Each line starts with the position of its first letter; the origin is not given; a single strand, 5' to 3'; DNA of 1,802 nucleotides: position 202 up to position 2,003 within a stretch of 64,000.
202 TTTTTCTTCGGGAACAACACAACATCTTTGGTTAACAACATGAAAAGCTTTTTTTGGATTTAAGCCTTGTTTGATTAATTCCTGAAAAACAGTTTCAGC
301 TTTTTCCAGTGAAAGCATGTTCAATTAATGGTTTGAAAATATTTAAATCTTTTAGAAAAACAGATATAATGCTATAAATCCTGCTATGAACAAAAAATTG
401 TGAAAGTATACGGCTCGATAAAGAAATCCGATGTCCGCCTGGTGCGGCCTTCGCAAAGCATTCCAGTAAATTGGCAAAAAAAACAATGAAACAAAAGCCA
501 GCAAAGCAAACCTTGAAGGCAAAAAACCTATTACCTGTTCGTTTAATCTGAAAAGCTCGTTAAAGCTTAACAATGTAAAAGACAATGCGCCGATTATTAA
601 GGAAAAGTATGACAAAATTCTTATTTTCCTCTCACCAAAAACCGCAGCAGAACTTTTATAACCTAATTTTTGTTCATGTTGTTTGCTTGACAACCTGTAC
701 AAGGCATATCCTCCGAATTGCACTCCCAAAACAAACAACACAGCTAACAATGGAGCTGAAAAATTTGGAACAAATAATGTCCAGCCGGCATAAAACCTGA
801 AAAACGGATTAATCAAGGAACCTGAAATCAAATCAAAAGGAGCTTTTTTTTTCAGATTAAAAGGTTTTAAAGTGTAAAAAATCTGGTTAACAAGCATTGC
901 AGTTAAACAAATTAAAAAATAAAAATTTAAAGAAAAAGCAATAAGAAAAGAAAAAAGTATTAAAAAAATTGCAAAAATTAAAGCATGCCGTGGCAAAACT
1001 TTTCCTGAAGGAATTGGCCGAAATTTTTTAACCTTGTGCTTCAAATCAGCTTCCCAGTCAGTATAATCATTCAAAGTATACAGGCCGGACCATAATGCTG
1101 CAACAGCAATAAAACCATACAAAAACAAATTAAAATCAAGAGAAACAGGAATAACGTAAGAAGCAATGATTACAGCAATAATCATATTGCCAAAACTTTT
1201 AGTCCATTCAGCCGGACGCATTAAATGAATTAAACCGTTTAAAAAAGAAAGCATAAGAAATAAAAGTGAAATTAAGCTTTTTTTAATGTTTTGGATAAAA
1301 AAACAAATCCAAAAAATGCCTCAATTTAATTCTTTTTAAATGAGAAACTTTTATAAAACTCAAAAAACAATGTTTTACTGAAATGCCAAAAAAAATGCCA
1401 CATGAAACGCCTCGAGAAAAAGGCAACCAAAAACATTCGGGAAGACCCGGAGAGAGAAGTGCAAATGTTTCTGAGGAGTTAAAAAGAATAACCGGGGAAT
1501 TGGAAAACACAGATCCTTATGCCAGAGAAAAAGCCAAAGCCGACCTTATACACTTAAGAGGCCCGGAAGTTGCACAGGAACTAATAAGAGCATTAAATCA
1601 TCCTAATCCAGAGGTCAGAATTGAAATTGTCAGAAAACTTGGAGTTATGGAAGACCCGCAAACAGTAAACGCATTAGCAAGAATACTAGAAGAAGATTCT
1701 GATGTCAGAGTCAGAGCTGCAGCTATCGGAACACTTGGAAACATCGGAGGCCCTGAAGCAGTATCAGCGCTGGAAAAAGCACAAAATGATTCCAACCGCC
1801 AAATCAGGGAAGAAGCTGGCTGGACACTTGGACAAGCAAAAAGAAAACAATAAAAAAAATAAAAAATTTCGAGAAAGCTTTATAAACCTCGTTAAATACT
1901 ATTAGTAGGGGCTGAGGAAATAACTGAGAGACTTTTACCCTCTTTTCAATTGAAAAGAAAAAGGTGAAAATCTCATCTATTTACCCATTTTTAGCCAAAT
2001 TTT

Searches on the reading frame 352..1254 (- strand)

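Call 19: search_protein_families(library=pfam, proteins=[window:352-1254:-])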
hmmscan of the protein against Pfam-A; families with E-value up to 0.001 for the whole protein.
window:352-1254:- (300 aa): 1 family
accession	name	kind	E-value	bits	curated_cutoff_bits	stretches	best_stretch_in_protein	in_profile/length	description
PF01040.23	UbiA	-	7e-27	94.7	34.2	1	26-269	4-234/250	UbiA prenyltransferase family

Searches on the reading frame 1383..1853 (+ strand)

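Call 19: search_protein_families(library=pfam, proteins=[window:1383-1853:+])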
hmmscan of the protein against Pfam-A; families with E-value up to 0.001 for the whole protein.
window:1383-1853:+ (156 aa): 5 families
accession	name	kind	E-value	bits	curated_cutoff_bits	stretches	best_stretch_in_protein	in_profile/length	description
PF13646.12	HEAT_2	-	2.4e-30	105.1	27.7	2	65-149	2-87/88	HEAT repeats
PF03130.22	HEAT_PBS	-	3.6e-11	42.8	20.9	1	110-136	1-27/27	PBS lyase HEAT-like repeat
PF13513.12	HEAT_EZ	-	1.2e-10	42.1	27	0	92-121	27-55/55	HEAT-like repeat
PF02985.28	HEAT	-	2.2e-10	40.2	23.5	0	96-121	3-27/31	HEAT repeat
PF00514.29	Arm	-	1.8e-05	25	20.6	0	94-121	13-39/41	Armadillo/beta-catenin-like repeat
